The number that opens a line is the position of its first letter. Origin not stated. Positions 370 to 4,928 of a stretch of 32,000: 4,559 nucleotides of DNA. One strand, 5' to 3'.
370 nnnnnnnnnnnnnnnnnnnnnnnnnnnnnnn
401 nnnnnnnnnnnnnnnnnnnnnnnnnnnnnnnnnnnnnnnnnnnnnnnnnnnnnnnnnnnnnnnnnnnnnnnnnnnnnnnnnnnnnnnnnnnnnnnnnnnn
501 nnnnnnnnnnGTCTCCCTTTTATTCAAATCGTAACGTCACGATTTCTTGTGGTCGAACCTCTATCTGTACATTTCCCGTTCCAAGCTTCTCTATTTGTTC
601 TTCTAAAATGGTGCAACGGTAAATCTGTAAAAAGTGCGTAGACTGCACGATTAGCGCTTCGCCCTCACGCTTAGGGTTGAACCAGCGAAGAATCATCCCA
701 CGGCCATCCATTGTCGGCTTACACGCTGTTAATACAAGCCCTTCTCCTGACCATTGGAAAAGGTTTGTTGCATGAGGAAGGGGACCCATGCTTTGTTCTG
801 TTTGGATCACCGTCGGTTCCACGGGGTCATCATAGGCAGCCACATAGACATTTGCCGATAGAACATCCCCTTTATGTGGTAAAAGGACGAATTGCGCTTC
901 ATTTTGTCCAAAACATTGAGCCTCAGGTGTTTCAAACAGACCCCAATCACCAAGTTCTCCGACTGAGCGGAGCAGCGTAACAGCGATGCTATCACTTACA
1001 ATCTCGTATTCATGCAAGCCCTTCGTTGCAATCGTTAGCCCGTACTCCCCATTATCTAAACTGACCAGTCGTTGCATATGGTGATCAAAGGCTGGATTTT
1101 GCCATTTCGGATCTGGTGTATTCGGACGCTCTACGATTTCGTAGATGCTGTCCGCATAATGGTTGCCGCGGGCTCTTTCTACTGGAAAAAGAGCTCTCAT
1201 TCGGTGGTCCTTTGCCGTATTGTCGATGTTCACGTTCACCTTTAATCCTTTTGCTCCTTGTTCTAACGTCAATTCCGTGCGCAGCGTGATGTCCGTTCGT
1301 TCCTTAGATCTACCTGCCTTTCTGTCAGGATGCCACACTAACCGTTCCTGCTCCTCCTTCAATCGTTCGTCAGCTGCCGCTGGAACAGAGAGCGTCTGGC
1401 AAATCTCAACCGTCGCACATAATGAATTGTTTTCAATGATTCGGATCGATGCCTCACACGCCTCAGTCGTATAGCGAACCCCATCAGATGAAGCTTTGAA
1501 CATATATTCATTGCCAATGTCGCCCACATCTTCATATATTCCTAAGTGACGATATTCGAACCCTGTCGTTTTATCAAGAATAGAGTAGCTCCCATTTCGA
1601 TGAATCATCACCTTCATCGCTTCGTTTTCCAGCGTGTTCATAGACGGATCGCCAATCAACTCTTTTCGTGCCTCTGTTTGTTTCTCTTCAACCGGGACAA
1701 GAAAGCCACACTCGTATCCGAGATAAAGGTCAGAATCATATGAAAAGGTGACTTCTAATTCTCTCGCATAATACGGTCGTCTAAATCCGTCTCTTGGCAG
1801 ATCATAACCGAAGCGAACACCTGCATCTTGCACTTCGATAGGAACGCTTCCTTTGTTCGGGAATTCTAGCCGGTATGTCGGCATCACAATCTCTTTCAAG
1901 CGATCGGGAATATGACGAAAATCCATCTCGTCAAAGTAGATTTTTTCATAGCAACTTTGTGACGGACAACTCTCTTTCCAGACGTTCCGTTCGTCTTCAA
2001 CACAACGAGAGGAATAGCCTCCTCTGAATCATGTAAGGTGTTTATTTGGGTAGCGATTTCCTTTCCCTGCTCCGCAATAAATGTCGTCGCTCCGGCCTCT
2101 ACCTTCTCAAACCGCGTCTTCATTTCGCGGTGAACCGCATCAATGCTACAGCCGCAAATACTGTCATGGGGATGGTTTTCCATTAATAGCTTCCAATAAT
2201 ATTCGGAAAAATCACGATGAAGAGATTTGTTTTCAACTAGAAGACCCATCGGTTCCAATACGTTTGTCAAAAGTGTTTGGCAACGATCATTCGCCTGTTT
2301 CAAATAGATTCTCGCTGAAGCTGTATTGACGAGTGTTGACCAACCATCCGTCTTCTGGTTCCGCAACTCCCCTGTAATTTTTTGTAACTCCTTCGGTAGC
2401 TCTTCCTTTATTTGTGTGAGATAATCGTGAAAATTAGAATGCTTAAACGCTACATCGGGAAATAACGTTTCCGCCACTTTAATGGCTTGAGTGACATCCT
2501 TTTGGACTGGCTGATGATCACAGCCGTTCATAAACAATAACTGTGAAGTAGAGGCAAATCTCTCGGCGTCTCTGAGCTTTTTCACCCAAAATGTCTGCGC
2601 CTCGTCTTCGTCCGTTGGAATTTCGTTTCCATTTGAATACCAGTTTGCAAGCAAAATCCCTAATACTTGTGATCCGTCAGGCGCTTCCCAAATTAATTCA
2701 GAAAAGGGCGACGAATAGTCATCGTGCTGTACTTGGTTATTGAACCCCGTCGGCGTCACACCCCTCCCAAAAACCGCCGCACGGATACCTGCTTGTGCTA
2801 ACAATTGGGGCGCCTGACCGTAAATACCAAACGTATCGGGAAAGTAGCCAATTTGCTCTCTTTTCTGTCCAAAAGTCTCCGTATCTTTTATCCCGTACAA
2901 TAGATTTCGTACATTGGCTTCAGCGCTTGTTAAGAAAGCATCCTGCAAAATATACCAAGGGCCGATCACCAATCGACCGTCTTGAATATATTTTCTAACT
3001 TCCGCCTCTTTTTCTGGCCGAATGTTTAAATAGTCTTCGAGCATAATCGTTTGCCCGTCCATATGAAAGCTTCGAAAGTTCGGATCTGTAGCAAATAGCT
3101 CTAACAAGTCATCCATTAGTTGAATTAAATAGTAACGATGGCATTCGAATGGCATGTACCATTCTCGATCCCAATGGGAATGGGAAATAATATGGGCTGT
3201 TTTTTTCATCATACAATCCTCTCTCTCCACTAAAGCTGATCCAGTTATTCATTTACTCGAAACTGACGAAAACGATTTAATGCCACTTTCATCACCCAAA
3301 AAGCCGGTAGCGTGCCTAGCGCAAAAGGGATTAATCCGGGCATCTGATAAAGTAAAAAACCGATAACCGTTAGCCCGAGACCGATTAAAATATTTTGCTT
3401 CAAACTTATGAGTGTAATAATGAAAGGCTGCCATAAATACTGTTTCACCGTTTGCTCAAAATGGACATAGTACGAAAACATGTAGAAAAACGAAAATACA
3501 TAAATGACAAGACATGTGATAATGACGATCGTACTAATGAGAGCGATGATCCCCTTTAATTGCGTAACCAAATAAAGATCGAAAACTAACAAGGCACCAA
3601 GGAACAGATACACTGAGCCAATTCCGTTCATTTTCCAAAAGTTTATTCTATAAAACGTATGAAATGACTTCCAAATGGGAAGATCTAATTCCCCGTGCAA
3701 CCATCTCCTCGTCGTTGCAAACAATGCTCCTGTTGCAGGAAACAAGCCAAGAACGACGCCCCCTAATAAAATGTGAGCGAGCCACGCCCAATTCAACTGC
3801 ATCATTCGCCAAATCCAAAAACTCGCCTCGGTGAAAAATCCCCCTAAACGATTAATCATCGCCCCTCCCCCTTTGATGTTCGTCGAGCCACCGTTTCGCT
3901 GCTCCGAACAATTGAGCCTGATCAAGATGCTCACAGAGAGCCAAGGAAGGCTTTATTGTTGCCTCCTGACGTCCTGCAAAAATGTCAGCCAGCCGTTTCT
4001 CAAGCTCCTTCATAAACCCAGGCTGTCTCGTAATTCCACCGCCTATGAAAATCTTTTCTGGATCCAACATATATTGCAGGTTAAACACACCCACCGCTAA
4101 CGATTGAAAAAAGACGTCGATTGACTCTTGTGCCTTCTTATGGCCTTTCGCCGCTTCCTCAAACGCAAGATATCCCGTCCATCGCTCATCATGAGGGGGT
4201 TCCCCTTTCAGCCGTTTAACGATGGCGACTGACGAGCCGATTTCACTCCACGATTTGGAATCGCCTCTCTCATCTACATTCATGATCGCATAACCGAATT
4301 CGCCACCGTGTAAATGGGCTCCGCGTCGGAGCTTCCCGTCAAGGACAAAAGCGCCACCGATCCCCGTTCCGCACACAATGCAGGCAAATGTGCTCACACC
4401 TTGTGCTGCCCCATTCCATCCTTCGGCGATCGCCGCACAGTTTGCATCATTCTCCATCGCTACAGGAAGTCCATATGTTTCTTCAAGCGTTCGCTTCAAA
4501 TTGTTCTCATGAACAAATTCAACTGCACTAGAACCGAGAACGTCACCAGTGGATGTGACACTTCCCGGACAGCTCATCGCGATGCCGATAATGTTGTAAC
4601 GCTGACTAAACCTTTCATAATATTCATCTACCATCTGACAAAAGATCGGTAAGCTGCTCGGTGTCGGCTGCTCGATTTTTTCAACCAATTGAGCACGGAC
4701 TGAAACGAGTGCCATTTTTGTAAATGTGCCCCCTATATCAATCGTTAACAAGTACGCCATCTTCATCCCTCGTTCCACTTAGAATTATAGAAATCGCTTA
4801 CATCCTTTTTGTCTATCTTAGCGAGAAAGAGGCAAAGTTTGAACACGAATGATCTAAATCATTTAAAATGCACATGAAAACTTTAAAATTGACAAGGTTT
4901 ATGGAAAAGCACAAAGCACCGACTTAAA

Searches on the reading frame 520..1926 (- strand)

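Call 13: search_protein_families(library=pfam, proteins=[window:520-1926:-], max_evalue=0.00001)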
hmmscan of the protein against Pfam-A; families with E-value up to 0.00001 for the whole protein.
window:520-1926:- (468 aa): 3 families
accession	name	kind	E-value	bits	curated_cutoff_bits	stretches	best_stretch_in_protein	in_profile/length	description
PF18438.7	Glyco_hydro_38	-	1.1e-19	71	28.4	1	4-77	37-110/111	Glycosyl hydrolases family 38 C-terminal domain 1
PF07748.19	Glyco_hydro_38C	-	8.5e-19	69.1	25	1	99-322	1-200/206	Glycosyl hydrolases family 38 C-terminal domain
PF17677.7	Glyco_hydro38C2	-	1.7e-11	44.5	22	1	397-465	2-72/72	Glycosyl hydrolases family 38 C-terminal beta sandwich domain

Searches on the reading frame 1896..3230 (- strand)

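Call 13: search_protein_families(library=pfam, proteins=[window:1896-3230:-], max_evalue=0.00001)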
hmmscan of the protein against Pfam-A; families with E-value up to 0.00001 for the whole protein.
window:1896-3230:- (444 aa): 2 families
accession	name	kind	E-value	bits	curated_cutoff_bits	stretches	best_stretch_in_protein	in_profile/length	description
PF01074.27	Glyco_hydro_38N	-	1.5e-33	116.8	25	1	12-278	2-258/270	Glycosyl hydrolases family 38 N-terminal domain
PF09261.16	Alpha-mann_mid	-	9.1e-11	42.1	31.1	1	302-389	5-93/96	Alpha mannosidase middle domain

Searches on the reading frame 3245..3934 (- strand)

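Call 13: search_protein_families(library=pfam, proteins=[window:3245-3934:-], max_evalue=0.00001)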
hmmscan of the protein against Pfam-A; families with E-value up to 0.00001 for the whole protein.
window:3245-3934:- (229 aa): 1 family
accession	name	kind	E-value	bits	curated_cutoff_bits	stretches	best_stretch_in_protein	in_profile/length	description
PF04854.19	DUF624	-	1.1e-24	86.9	24.2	1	44-120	1-77/77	Protein of unknown function, DUF624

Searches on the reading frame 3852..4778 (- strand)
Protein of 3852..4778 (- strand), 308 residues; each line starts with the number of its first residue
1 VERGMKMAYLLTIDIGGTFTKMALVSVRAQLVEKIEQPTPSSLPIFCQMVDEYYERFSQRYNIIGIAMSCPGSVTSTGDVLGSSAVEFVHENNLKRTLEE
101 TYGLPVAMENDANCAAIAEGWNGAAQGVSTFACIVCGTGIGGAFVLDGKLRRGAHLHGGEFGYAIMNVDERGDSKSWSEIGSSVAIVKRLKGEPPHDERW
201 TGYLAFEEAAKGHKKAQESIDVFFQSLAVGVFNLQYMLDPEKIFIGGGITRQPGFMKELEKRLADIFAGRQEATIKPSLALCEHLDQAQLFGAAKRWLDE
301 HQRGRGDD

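Call 13: search_protein_families(library=pfam, proteins=[window:3852-4778:-], max_evalue=0.00001)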
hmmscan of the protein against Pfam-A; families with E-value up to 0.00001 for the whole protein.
window:3852-4778:- (308 aa): 1 family
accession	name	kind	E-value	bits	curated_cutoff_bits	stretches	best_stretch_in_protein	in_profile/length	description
PF00480.26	ROK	-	7.3e-43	147.6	22.9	1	11-297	2-291/294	ROK family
